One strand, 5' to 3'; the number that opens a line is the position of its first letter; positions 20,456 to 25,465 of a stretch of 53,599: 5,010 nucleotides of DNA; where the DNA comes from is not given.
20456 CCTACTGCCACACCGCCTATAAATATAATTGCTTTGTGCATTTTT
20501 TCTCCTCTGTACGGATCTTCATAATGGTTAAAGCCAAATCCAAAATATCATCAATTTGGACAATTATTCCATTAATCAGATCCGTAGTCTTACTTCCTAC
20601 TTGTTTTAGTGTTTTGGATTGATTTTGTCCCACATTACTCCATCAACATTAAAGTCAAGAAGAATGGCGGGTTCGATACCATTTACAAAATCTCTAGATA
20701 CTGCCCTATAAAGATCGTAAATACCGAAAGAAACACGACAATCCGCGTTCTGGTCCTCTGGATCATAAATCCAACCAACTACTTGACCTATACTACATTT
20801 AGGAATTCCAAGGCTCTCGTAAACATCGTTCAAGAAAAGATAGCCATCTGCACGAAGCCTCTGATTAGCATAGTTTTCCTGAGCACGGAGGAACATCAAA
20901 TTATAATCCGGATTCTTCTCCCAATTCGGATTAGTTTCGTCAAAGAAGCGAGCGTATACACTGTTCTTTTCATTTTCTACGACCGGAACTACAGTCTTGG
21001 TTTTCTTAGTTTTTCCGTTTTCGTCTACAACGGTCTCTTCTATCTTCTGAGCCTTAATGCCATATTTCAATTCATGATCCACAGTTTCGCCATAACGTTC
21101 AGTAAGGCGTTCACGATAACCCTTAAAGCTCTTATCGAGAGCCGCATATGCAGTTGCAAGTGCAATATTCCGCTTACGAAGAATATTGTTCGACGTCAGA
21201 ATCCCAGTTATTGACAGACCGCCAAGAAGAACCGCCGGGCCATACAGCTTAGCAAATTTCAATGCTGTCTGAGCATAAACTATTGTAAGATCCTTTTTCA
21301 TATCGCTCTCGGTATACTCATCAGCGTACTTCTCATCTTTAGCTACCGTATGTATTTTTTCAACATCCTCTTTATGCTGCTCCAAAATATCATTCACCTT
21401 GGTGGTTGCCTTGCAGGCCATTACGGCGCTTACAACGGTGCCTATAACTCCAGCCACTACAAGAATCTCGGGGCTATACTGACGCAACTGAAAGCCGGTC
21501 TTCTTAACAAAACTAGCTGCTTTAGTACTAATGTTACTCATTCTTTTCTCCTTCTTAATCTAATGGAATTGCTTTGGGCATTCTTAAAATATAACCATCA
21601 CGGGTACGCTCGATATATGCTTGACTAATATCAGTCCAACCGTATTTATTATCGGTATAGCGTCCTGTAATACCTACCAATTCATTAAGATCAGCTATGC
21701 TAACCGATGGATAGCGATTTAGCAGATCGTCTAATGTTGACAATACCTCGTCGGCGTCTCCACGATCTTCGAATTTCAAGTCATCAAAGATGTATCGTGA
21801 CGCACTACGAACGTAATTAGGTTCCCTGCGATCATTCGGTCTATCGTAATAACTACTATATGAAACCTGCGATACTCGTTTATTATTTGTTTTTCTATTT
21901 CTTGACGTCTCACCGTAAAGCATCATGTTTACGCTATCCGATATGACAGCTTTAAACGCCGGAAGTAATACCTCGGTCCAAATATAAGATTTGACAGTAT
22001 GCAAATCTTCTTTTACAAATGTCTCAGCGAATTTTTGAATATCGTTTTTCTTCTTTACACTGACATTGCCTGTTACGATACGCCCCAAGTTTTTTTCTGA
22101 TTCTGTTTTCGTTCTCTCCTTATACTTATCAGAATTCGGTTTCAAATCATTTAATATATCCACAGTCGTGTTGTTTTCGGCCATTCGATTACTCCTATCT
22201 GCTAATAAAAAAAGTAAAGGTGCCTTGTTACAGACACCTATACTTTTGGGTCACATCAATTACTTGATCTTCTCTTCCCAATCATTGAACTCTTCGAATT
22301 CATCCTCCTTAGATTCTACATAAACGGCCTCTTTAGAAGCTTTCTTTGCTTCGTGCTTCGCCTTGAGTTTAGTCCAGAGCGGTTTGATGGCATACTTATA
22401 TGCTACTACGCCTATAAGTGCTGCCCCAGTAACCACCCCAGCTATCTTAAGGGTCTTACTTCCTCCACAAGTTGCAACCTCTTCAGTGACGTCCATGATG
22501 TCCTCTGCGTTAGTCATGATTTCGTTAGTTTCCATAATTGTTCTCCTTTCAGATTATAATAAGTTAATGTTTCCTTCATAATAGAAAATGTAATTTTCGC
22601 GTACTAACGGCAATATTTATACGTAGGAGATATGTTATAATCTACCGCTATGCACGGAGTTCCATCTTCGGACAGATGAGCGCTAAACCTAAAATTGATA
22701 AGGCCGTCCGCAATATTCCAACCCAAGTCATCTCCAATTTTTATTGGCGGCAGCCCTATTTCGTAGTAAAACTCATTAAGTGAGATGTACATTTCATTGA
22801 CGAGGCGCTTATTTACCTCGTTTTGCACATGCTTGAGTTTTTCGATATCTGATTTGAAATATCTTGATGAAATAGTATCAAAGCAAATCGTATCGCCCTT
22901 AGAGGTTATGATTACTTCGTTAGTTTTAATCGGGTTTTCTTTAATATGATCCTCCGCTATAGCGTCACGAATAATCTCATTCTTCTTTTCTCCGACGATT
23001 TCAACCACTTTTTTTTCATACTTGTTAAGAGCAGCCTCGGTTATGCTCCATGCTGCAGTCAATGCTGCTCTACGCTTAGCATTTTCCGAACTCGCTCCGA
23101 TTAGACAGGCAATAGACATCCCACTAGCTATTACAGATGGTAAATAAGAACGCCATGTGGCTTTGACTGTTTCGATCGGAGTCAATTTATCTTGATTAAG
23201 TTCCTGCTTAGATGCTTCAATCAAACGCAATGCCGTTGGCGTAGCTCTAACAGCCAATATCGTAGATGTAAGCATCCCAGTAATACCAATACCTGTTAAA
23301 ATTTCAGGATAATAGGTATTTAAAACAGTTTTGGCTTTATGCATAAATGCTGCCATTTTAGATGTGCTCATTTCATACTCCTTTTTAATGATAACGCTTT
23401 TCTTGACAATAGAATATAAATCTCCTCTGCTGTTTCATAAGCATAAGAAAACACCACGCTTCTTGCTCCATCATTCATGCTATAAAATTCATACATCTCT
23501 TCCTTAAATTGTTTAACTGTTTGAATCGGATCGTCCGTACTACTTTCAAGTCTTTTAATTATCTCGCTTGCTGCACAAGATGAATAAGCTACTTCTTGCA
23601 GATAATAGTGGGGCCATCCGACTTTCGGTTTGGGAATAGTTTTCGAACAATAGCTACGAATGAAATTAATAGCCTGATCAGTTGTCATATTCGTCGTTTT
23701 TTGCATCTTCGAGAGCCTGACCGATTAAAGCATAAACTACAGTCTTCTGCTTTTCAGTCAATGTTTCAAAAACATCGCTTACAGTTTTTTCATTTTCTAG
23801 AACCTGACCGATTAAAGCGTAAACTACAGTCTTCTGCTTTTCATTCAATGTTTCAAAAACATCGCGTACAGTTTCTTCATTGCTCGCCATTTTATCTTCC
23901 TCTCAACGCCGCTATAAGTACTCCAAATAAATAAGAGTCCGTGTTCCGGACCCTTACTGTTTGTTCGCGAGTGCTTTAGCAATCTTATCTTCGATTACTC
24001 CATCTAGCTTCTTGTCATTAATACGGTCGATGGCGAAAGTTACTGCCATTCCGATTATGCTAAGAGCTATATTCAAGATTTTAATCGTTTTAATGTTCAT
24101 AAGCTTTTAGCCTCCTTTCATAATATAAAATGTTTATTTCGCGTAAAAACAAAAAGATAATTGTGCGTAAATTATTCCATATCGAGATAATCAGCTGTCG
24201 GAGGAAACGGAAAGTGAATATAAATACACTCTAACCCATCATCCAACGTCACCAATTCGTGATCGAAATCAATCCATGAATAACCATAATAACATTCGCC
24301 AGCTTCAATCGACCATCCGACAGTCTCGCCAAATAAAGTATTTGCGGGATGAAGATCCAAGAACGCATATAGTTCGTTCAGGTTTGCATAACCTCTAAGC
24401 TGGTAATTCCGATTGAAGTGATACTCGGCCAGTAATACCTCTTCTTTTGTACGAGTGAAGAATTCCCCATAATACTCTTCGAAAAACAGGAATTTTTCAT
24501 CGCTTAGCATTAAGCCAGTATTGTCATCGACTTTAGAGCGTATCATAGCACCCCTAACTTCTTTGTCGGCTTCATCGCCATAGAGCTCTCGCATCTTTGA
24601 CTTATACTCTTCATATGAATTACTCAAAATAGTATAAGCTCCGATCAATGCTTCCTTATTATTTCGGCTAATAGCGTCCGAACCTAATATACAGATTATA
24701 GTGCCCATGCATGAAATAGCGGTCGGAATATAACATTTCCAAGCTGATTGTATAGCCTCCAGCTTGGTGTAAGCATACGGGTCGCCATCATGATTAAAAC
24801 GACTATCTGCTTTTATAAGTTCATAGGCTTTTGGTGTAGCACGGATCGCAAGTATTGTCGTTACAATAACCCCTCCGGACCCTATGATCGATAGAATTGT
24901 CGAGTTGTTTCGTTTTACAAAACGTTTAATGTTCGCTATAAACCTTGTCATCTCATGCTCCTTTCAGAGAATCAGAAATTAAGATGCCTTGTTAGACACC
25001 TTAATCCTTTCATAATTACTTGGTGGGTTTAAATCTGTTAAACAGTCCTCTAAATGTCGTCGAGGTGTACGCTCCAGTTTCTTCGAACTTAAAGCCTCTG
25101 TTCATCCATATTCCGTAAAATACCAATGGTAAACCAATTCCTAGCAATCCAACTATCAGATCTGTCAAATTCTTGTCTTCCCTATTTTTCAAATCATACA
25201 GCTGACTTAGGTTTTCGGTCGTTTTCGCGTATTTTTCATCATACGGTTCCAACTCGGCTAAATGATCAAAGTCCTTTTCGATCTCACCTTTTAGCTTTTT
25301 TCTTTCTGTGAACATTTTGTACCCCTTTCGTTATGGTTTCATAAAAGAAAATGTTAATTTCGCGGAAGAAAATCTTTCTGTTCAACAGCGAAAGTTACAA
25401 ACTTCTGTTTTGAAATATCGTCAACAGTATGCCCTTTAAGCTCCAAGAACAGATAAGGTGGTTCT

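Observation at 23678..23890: A capsid-gene segment, with its internal SD and ATG, is duplicated in tandem into a small ORF in the membrane-protein island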

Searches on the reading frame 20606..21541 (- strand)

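Call 9: search_protein_families(library=pfam, proteins=[window:20606-21541:-], max_evalue=0.01)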
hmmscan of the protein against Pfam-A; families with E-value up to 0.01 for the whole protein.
window:20606-21541:- (311 aa): 1 family
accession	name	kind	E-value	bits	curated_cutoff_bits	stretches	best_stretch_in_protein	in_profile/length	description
PF19880.4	DUF6353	-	2.2e-79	267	25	1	19-306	2-252/253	Family of unknown function (DUF6353)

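Call 10: search_protein_families(library=phrogs, proteins=[window:20606-21541:-], max_evalue=0.01)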
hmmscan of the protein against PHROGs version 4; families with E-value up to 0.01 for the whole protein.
window:20606-21541:- (311 aa): 2 families
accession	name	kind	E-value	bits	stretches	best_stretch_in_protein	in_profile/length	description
phrog_2152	-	unknown function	1.1e-87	294.9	1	8-307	5-270/273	-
phrog_19999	-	unknown function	2.5e-14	54.4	1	192-300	4-111/152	-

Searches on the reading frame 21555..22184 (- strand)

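Call 9: search_protein_families(library=pfam, proteins=[window:21555-22184:-], max_evalue=0.01)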
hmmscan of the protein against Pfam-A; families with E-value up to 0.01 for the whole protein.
window:21555-22184:- (209 aa): 0 families

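Call 10: search_protein_families(library=phrogs, proteins=[window:21555-22184:-], max_evalue=0.01)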
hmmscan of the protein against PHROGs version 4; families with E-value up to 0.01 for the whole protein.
window:21555-22184:- (209 aa): 1 family
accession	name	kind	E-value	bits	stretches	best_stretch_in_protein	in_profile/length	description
phrog_4079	-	unknown function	2.4e-52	179.5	1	15-209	5-214/214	-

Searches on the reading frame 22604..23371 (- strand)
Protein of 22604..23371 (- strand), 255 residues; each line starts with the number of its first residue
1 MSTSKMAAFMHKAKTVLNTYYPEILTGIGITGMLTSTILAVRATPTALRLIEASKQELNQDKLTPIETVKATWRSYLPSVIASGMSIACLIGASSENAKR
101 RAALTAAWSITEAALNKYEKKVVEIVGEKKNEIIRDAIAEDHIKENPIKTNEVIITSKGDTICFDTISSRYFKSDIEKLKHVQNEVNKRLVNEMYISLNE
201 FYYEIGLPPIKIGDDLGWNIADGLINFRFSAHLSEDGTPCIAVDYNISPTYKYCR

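Call 9: search_protein_families(library=pfam, proteins=[window:22604-23371:-], max_evalue=0.01)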
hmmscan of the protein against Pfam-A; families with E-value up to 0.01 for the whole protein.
window:22604-23371:- (255 aa): 1 family
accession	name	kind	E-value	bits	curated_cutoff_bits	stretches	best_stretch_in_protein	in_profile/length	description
PF19880.4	DUF6353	-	3.8e-75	253.1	25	1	19-253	4-252/253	Family of unknown function (DUF6353)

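Call 10: search_protein_families(library=phrogs, proteins=[window:22604-23371:-], max_evalue=0.01)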
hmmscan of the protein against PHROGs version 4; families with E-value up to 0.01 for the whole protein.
window:22604-23371:- (255 aa): 1 family
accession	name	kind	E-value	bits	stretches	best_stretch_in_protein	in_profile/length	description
phrog_2152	-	unknown function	1.3e-79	268.4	1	4-254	3-270/273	-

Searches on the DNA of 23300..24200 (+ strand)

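Call 7: search_dna_similar(query=window:23300-24200:+, collection=phages, mode=distant, max_rows=30)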
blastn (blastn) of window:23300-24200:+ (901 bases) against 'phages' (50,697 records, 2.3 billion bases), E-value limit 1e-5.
Records with a match: 1; places in all: 1; records where one place covers at least 80% of the query: 0.
Best place of each record, by identity: 80-90% 1.
By first word of the organism name: Bacteriophage 1.
By host as written in the record: - 1.
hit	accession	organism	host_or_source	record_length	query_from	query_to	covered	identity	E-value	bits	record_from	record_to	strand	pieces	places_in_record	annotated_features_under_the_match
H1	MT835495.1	Bacteriophage sp.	human fecal samples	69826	404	459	6%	85.7%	2e-8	66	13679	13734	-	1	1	record has no annotation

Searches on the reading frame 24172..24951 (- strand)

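Call 9: search_protein_families(library=pfam, proteins=[window:24172-24951:-], max_evalue=0.01)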
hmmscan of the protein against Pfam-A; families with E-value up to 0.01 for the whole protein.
window:24172-24951:- (259 aa): 1 family
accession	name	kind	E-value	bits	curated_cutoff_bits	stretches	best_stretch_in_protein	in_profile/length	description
PF19880.4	DUF6353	-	1.4e-57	195.6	25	1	12-255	2-252/253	Family of unknown function (DUF6353)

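Call 10: search_protein_families(library=phrogs, proteins=[window:24172-24951:-], max_evalue=0.01)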
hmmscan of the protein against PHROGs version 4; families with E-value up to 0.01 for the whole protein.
window:24172-24951:- (259 aa): 1 family
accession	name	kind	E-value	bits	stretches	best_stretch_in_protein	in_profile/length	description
phrog_2152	-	unknown function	9.6e-60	203.2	1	2-257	6-271/273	-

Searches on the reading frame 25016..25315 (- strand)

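Call 9: search_protein_families(library=pfam, proteins=[window:25016-25315:-], max_evalue=0.01)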
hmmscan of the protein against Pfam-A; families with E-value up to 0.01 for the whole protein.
window:25016-25315:- (99 aa): 0 families

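Call 10: search_protein_families(library=phrogs, proteins=[window:25016-25315:-], max_evalue=0.01)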
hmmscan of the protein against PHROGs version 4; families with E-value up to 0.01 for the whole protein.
window:25016-25315:- (99 aa): 3 families
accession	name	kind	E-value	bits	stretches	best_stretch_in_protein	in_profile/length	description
phrog_15866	-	unknown function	2.7e-22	80.4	2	62-99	99-136/137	-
phrog_5818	-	unknown function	2.6e-05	25.5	1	4-47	10-53/98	-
phrog_23683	-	unknown function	0.003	18.9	1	5-54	42-87/121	-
